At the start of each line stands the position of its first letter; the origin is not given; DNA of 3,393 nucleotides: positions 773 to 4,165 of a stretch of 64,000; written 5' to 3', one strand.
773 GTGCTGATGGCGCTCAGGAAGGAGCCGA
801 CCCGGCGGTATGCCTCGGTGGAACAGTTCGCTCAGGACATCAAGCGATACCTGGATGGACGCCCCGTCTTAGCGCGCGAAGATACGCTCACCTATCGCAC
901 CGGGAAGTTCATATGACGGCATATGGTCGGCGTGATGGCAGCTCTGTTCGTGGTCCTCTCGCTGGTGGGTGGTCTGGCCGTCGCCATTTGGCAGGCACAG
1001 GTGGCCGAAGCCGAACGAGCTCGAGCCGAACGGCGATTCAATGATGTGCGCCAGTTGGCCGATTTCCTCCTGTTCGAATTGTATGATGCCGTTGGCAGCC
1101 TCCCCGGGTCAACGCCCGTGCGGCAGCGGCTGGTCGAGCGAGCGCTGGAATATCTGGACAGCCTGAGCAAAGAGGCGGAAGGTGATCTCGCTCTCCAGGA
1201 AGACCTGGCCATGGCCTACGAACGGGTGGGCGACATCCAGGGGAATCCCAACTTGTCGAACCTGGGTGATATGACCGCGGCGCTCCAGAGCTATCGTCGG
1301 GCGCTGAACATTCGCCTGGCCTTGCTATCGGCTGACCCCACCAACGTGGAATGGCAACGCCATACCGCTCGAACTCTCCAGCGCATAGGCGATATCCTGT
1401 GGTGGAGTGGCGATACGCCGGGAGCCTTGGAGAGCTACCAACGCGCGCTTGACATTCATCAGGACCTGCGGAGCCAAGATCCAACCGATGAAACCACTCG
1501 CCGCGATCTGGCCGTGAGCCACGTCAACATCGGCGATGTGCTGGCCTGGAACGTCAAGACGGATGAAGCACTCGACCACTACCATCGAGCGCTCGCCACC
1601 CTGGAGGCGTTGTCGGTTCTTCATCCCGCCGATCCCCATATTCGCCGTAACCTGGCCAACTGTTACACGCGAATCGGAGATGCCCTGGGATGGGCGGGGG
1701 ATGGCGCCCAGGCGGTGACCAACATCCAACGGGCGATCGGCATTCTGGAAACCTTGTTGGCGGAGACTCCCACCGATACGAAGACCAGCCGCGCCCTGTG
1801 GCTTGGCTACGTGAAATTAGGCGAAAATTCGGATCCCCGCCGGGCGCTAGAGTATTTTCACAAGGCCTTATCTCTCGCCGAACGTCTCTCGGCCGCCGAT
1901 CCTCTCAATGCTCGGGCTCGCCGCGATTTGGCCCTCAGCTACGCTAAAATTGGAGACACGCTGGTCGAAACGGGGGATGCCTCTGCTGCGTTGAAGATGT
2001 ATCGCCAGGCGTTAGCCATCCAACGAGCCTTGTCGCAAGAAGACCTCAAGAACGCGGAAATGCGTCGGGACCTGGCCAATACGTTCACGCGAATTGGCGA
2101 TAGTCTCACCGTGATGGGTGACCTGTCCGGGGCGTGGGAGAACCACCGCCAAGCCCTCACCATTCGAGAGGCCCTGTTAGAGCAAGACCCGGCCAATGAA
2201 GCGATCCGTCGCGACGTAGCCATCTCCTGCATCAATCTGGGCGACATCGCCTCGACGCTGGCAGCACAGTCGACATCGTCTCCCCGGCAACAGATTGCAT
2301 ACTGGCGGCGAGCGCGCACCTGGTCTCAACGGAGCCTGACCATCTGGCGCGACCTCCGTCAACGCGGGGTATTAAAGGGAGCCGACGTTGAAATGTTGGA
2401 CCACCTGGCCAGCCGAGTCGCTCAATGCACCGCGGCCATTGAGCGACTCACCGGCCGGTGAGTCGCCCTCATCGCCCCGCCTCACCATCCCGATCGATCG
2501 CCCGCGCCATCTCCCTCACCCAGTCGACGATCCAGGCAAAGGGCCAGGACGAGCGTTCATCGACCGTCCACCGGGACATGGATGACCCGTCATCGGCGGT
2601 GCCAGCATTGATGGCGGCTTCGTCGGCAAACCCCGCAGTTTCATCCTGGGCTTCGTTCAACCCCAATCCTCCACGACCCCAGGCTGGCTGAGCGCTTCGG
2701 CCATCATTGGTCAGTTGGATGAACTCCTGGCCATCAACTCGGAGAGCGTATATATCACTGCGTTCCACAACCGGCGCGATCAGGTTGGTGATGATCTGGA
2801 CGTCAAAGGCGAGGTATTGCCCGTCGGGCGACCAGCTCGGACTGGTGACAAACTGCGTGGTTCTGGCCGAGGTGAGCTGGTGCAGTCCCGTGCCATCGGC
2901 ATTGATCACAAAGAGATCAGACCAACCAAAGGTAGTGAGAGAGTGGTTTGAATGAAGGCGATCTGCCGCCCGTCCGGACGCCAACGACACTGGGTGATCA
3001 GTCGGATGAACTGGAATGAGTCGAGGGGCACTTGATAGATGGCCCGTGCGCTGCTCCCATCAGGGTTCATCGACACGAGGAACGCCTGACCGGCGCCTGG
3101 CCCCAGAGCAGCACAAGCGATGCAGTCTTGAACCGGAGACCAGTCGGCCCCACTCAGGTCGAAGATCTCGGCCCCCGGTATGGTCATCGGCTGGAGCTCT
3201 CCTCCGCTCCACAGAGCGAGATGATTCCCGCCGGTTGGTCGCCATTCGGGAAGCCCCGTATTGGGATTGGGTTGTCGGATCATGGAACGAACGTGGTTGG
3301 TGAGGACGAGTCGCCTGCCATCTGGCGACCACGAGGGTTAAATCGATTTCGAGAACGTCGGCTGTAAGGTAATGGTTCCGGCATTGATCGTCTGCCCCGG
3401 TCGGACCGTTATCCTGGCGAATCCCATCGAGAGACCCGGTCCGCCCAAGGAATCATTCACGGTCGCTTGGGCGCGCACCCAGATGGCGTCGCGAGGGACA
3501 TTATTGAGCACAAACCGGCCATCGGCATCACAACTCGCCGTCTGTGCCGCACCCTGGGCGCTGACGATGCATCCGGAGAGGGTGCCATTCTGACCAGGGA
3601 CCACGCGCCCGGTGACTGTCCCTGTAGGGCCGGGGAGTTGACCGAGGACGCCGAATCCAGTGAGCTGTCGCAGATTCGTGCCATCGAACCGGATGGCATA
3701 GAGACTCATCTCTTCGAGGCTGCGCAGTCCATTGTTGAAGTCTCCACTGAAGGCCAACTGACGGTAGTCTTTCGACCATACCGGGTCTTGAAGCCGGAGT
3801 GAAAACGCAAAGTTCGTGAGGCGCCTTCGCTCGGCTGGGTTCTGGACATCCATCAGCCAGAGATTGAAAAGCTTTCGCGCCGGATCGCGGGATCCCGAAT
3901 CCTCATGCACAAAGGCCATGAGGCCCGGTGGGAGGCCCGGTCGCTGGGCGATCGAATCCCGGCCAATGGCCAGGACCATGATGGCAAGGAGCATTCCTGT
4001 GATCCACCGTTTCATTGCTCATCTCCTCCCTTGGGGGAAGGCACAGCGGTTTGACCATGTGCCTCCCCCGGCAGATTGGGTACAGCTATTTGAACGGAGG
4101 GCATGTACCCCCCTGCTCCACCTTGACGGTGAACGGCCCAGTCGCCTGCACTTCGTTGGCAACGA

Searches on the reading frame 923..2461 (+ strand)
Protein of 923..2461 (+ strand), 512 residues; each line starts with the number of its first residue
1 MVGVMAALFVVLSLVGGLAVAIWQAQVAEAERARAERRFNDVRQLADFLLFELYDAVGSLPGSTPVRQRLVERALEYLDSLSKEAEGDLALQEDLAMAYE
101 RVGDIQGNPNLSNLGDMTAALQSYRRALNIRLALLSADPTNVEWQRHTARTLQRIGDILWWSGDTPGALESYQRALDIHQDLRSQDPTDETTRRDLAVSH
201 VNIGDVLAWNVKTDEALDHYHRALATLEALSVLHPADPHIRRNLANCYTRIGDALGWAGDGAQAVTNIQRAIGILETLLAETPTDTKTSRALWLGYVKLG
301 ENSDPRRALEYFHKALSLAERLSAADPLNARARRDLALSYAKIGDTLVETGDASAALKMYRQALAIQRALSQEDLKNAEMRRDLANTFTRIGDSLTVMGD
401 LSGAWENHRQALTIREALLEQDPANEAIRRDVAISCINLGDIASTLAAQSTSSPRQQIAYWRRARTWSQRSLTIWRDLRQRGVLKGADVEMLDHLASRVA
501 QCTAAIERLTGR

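Call 79: search_protein_families(library=pfam, proteins=[window:923-2461:+], max_evalue=0.0001)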
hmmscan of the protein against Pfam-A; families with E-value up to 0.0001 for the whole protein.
window:923-2461:+ (512 aa): 15 families
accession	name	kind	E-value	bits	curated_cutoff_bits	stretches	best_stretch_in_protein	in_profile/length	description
PF13424.12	TPR_12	-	8.5e-25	87.2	30.1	2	196-253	2-60/77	Tetratricopeptide repeat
PF13374.12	TPR_10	-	2e-22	78.9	27.5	0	337-371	2-36/42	Tetratricopeptide repeat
PF00515.34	TPR_1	-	1.1e-20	72.9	27.8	0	149-181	1-33/34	Tetratricopeptide repeat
PF14559.12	TPR_19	-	1e-15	58.2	25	0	219-253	6-40/68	Tetratricopeptide repeat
PF13414.12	TPR_11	-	1.4e-13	50.7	26.8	0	156-181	1-26/42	TPR repeat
PF07719.23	TPR_2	-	2.1e-13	49.7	27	0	149-179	1-31/34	Tetratricopeptide repeat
PF13181.12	TPR_8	-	2.8e-12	46.2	25.7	0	339-368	3-32/34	Tetratricopeptide repeat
PF24885.1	TPR_NPHP3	-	3.7e-11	43.3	100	0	69-181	73-173/239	Nephrocystin-3 TPR domain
PF13371.12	TPR_9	-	3.9e-10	40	35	0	218-254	9-45/73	Tetratricopeptide repeat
PF13176.12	TPR_7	-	4.8e-09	36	27.9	0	151-184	1-34/36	Tetratricopeptide repeat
PF13428.12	TPR_14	-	5.1e-08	33.3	23.5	0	215-246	12-43/44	Tetratricopeptide repeat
PF13432.12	TPR_16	-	9e-07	29.7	32.7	0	302-345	10-46/65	Tetratricopeptide repeat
PF20308.4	TPR-S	-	1.8e-06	28.9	27.6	0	220-281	2-47/102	Tetratricopeptide Repeats-Sensor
PF09976.15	TPR_21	-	3.7e-05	24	25.5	0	144-179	141-176/193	Tetratricopeptide repeat-like domain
PF03704.23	BTAD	-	8e-05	23.5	22.1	0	342-447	11-117/146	Bacterial transcriptional activator domain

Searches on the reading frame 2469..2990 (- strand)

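Call 79: search_protein_families(library=pfam, proteins=[window:2469-2990:-], max_evalue=0.0001)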
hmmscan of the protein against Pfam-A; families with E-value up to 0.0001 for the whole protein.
window:2469-2990:- (173 aa): 1 family
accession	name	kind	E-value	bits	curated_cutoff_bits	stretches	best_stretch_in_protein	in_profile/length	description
PF07676.18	PD40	-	4.6e-05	23.7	20.9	0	45-62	8-25/38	WD40-like Beta Propeller Repeat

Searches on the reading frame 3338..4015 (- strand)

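Call 79: search_protein_families(library=pfam, proteins=[window:3338-4015:-], max_evalue=0.0001)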
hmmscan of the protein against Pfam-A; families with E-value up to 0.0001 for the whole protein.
window:3338-4015:- (225 aa): 1 family
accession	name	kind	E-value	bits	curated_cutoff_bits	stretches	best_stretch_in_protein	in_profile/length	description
PF13620.12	CarboxypepD_reg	-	3.1e-06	27.9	32.3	1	133-217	1-81/82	Carboxypeptidase regulatory-like domain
